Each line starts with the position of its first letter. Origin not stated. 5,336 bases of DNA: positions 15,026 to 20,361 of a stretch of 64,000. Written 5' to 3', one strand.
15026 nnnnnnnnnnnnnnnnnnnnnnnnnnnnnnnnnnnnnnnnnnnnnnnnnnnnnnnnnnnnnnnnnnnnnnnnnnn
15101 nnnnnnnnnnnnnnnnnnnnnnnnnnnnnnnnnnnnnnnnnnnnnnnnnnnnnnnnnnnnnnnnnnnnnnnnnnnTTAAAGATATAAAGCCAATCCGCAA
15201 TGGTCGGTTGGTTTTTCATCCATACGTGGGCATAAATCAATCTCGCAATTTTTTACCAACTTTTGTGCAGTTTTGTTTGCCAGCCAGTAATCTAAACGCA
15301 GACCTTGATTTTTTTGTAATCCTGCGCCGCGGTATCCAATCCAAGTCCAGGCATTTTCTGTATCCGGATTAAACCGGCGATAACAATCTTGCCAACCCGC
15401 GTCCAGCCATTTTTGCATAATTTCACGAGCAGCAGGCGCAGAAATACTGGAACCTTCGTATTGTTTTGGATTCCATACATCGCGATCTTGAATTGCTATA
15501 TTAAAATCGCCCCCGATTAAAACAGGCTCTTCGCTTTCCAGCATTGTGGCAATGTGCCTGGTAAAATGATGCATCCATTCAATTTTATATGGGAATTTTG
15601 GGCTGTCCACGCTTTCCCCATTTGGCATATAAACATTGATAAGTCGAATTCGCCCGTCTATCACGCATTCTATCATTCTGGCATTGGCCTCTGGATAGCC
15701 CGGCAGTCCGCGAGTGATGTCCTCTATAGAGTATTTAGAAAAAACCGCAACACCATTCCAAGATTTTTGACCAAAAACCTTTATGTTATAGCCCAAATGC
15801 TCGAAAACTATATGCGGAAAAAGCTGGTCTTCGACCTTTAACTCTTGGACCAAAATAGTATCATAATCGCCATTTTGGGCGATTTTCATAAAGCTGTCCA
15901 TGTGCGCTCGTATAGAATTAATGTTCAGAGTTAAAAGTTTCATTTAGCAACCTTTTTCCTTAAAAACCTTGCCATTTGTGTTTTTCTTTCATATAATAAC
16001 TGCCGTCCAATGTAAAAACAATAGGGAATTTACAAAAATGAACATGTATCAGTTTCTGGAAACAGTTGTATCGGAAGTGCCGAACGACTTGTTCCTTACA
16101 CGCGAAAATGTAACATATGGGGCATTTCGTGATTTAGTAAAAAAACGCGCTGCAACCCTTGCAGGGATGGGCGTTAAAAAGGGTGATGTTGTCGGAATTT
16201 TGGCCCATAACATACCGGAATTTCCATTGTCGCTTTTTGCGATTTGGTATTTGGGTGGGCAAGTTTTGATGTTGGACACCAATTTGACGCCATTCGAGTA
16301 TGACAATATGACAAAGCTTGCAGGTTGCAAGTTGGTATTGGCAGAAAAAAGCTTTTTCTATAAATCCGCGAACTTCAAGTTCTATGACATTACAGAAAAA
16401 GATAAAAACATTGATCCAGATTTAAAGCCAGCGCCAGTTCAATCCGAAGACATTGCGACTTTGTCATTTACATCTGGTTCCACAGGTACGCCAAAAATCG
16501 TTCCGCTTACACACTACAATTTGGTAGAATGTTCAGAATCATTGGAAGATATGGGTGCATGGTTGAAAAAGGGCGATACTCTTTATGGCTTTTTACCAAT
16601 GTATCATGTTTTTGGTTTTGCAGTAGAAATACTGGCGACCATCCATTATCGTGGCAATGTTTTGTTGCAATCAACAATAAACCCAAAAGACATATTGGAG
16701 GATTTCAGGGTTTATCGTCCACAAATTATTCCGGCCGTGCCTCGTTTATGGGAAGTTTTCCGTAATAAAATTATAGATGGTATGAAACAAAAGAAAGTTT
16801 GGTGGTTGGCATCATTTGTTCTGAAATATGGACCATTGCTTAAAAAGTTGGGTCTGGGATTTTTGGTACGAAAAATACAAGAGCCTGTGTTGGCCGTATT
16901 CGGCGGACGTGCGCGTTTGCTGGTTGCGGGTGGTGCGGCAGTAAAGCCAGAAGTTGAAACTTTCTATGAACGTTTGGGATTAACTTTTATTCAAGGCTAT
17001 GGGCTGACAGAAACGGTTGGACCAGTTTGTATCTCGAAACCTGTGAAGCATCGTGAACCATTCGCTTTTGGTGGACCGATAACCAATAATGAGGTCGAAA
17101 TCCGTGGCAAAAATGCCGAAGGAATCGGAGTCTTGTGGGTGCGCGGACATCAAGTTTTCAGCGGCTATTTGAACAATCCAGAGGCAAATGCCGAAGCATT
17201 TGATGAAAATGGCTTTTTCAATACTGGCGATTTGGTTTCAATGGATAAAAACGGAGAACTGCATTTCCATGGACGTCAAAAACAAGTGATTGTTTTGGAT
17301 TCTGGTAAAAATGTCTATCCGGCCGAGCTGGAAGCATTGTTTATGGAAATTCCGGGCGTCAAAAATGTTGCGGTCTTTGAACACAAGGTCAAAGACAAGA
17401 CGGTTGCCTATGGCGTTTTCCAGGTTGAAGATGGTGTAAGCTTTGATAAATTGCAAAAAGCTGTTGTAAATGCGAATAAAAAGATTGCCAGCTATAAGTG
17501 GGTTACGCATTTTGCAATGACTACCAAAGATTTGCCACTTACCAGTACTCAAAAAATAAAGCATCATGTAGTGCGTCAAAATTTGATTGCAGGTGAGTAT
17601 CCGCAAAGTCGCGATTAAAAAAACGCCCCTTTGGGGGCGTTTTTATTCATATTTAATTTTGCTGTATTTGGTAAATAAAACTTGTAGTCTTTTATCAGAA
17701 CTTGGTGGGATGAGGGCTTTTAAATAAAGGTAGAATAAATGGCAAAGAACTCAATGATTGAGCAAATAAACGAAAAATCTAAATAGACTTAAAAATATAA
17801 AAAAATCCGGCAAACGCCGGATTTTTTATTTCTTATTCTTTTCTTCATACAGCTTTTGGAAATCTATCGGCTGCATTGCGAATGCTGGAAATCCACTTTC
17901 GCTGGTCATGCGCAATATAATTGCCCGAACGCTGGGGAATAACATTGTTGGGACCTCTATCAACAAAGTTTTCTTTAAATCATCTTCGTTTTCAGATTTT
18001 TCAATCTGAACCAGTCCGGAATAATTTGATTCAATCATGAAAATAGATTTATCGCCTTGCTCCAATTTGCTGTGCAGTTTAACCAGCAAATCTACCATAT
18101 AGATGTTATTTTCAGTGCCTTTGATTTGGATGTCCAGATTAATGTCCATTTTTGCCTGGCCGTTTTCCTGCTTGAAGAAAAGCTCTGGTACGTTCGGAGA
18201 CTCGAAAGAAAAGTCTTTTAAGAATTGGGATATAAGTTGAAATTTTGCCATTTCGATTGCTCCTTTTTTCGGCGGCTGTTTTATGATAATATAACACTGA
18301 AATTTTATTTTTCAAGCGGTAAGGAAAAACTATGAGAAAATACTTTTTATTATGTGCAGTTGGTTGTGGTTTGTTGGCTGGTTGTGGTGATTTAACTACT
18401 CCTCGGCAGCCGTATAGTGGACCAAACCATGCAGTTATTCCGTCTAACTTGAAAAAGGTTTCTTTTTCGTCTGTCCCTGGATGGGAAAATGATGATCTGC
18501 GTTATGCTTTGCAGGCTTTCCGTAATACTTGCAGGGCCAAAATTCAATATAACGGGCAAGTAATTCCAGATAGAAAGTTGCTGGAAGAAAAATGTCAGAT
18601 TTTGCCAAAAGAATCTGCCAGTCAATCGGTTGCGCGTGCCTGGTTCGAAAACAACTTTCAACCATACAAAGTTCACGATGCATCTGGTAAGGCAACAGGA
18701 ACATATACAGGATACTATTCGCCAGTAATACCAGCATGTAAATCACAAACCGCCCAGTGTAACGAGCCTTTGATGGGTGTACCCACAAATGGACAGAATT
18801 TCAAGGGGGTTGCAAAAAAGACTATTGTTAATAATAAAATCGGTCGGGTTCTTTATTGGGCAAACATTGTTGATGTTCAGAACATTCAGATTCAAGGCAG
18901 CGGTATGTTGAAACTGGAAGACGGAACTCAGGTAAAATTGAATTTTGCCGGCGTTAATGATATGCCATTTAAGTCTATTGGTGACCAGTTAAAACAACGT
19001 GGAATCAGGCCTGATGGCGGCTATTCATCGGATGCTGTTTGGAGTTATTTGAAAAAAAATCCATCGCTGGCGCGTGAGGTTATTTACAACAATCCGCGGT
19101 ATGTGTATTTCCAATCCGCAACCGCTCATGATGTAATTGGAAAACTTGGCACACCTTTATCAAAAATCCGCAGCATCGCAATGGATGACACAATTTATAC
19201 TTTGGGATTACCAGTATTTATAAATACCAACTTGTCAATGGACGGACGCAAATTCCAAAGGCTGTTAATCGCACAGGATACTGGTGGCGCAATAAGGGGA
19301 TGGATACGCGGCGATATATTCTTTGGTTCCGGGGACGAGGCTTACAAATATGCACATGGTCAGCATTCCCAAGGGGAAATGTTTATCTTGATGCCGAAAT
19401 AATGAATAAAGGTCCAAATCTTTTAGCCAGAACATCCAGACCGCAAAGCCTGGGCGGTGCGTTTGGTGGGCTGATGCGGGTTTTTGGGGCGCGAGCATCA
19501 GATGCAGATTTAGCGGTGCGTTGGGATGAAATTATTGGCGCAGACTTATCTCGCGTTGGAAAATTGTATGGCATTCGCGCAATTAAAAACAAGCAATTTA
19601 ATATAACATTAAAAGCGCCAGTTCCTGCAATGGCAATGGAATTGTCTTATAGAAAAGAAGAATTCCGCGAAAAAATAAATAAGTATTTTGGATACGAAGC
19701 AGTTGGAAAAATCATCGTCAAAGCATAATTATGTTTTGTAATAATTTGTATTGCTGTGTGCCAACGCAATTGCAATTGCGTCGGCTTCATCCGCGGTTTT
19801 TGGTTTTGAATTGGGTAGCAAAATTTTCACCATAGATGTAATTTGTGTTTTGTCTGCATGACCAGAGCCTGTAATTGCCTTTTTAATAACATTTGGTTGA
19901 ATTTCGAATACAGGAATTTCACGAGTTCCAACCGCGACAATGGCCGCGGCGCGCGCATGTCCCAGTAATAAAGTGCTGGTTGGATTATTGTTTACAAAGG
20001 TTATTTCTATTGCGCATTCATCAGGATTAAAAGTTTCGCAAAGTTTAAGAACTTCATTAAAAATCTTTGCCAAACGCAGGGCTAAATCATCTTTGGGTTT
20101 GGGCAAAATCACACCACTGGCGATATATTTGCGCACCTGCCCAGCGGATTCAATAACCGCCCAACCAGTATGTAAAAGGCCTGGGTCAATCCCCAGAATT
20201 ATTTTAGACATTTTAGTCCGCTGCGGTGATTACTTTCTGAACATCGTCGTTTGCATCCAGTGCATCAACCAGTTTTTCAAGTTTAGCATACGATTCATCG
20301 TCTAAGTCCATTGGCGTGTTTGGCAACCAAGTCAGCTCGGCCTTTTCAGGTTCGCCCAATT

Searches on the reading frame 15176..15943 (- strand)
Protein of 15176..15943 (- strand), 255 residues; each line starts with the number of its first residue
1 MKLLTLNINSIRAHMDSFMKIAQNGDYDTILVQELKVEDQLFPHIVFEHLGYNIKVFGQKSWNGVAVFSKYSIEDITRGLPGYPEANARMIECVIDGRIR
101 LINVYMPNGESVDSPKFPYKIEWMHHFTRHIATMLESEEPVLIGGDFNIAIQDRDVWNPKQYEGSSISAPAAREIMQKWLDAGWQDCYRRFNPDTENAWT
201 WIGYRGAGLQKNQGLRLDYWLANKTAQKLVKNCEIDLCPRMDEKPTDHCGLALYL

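Call 37: search_protein_families(library=pfam, proteins=[window:15176-15943:-], max_evalue=0.001)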
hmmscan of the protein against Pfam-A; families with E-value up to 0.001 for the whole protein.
window:15176-15943:- (255 aa): 1 family
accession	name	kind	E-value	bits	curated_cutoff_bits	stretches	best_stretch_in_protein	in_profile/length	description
PF03372.29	Exo_endo_phos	-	6.3e-23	82.1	24.5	1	4-248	1-225/225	Endonuclease/Exonuclease/phosphatase family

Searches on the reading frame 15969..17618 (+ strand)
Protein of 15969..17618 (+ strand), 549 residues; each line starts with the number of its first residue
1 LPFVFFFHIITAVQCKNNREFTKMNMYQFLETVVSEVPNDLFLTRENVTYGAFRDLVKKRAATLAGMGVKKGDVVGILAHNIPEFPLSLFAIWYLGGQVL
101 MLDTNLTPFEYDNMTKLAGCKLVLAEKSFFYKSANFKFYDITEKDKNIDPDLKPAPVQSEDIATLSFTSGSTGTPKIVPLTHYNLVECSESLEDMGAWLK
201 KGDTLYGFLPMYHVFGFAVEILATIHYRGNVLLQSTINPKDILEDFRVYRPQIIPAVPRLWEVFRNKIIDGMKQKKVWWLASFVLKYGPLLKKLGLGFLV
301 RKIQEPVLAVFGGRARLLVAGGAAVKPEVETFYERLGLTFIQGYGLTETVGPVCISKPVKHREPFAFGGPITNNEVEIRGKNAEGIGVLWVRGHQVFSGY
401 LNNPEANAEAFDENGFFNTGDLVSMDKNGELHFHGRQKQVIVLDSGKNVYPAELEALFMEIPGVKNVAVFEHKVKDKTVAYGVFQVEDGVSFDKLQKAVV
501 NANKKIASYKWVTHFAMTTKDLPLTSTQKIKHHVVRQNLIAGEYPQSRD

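Call 38: search_protein_families(library=pfam, proteins=[window:15969-17618:+], max_evalue=0.001)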
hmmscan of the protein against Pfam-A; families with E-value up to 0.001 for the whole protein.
window:15969-17618:+ (549 aa): 2 families
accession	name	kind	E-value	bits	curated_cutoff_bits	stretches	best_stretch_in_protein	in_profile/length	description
PF00501.34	AMP-binding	-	2e-64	218.2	29.9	1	36-401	7-384/384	AMP-binding enzyme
PF13193.12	AMP-binding_C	-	9.6e-05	23.7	24.5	1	453-529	1-76/76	AMP-binding enzyme C-terminal domain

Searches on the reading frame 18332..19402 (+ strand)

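Call 38: search_protein_families(library=pfam, proteins=[window:18332-19402:+], max_evalue=0.001)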
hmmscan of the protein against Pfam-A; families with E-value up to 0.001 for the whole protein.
window:18332-19402:+ (356 aa): 2 families
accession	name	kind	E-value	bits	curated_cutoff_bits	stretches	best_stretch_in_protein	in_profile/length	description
PF03562.22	MltA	-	2e-29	103.1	24.3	1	166-261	68-163/163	MltA specific insert domain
PF06725.17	3D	-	2.5e-18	66.5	23.8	1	280-353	1-71/72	3D domain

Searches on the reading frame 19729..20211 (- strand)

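Call 38: search_protein_families(library=pfam, proteins=[window:19729-20211:-], max_evalue=0.001)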
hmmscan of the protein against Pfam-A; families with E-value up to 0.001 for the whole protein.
window:19729-20211:- (160 aa): 1 family
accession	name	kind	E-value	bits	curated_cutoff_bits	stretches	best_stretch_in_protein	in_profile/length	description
PF02075.23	RuvC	-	4e-41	140.8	22.2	1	5-152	1-148/148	Crossover junction endodeoxyribonuclease RuvC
